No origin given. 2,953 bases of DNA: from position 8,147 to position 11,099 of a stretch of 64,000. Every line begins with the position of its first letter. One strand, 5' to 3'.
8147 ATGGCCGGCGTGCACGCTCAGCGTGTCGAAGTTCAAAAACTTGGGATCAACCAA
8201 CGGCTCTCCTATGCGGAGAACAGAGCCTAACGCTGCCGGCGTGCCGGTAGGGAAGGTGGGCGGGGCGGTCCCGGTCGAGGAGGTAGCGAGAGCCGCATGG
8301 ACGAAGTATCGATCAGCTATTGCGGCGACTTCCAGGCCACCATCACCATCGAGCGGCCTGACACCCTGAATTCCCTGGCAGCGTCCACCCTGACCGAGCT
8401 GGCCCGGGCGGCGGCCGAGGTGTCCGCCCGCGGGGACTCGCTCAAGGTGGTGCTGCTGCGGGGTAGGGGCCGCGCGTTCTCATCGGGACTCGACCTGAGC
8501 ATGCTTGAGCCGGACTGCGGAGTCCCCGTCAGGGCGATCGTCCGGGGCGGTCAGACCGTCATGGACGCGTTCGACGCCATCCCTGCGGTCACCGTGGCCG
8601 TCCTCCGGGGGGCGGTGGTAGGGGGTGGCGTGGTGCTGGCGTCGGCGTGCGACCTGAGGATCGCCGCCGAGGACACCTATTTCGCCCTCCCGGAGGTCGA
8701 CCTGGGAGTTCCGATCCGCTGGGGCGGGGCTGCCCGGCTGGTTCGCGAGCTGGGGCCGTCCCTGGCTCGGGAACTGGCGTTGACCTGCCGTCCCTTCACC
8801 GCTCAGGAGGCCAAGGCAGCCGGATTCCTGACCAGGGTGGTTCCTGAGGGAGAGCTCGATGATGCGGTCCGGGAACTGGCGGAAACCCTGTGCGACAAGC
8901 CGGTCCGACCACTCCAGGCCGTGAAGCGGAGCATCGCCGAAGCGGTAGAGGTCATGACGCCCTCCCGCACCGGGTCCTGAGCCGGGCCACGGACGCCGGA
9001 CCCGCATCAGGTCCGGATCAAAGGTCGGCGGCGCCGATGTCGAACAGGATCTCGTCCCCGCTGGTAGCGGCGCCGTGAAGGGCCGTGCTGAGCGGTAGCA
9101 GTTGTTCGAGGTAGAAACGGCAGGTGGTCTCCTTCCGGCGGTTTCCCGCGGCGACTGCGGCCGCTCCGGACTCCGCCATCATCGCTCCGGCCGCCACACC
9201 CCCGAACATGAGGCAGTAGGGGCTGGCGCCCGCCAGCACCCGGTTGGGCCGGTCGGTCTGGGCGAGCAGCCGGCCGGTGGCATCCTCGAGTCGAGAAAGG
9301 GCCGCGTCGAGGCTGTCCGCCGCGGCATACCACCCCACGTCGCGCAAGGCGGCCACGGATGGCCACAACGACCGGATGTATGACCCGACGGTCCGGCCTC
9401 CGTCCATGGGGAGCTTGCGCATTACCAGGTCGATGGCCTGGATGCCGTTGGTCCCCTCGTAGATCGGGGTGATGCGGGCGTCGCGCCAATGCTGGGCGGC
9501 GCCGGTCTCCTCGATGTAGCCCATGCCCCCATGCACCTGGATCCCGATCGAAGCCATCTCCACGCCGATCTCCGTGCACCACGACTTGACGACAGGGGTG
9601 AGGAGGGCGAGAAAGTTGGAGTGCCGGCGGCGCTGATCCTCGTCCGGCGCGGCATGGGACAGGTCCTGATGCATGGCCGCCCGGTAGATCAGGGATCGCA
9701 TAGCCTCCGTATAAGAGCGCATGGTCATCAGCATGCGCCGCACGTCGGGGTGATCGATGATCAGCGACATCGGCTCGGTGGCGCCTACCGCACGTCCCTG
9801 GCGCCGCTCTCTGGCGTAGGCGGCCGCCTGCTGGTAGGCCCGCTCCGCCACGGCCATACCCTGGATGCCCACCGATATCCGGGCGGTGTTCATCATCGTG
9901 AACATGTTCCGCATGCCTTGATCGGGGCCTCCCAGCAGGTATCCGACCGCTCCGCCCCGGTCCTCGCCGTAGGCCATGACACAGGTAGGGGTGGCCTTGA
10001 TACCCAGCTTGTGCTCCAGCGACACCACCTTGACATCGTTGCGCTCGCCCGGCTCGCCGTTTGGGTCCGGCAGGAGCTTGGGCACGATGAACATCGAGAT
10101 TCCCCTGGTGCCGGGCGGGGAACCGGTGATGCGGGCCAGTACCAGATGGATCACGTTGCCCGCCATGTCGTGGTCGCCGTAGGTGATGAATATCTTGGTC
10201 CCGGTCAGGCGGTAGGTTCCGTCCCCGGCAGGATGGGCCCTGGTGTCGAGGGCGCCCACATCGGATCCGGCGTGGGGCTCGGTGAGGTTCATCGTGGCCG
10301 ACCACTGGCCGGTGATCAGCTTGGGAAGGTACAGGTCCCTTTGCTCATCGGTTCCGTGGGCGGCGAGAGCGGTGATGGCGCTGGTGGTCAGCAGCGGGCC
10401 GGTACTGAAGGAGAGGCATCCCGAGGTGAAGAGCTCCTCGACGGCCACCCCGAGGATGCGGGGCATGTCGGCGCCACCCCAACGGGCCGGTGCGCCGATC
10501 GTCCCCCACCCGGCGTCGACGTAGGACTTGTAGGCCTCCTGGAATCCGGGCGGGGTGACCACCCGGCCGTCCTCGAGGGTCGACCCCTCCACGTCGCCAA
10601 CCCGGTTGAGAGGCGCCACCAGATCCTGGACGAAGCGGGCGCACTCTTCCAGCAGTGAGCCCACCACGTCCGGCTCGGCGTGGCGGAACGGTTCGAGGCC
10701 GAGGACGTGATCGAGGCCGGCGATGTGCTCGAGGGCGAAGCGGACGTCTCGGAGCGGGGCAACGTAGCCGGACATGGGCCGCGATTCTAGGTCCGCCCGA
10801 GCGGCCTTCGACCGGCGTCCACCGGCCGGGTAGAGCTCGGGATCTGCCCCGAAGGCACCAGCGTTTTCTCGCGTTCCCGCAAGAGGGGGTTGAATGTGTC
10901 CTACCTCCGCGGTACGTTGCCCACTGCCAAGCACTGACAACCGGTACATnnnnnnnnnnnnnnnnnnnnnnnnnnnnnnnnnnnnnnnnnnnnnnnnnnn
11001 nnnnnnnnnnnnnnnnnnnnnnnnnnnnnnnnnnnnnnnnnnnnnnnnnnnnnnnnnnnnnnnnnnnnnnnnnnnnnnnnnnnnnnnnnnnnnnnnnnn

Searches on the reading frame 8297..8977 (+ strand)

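Call 13: search_protein_families(library=pfam, proteins=[window:8297-8977:+])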
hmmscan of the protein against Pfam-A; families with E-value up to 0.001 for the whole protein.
window:8297-8977:+ (227 aa): 2 families
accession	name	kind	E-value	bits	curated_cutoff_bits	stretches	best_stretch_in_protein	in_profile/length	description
PF00378.25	ECH_1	-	9e-43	146.9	27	1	14-218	7-210/251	Enoyl-CoA hydratase/isomerase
PF16113.10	ECH_2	-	4.4e-27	95.9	27.2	1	15-215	3-201/335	Enoyl-CoA hydratase/isomerase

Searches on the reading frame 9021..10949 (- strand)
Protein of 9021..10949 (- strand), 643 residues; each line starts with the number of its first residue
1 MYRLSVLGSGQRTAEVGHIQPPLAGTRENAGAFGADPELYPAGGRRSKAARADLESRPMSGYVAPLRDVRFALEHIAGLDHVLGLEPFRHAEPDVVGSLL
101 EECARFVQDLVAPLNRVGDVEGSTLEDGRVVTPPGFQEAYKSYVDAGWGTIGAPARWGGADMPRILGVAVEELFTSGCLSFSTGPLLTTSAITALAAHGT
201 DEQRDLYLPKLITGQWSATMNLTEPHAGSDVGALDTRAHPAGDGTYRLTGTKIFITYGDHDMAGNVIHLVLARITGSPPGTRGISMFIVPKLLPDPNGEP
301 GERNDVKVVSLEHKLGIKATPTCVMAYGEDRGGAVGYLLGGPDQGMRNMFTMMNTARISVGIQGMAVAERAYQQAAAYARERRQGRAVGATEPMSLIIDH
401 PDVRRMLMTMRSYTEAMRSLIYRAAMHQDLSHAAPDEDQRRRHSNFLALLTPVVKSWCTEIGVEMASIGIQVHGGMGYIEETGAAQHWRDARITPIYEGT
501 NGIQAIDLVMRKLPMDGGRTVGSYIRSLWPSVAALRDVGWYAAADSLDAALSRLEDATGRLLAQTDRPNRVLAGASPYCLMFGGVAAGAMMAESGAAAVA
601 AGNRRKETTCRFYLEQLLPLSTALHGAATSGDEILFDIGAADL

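Call 13: search_protein_families(library=pfam, proteins=[window:9021-10949:-])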
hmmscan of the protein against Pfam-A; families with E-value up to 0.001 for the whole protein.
window:9021-10949:- (643 aa): 6 families
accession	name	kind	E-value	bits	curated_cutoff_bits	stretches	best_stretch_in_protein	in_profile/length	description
PF00441.29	Acyl-CoA_dh_1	-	3e-27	96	22.4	1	343-511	1-148/150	Acyl-CoA dehydrogenase, C-terminal domain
PF12806.12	Acyl-CoA_dh_C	-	1.8e-15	57.6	30.3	1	541-637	15-122/124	Acetyl-CoA dehydrogenase C-terminal like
PF02770.24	Acyl-CoA_dh_M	-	1.4e-13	51.2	33.3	1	220-325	2-92/97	Acyl-CoA dehydrogenase, middle domain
PF02771.21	Acyl-CoA_dh_N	-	4.5e-11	43.5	22.9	1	100-215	8-113/113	Acyl-CoA dehydrogenase, N-terminal domain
PF22924.1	ACOX_C_alpha1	-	4e-10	40.2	27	1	352-503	3-159/169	Acyl-CoA oxidase, C-alpha1 domain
PF08028.16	Acyl-CoA_dh_2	-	4e-06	27.6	22.7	1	364-501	7-133/134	Acyl-CoA dehydrogenase, C-terminal domain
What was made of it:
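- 9018..10775 (-): Neighbour, not part of the element: acyl-CoA dehydrogenase gene, divergent from the element's promoter. Pfam (call 13).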
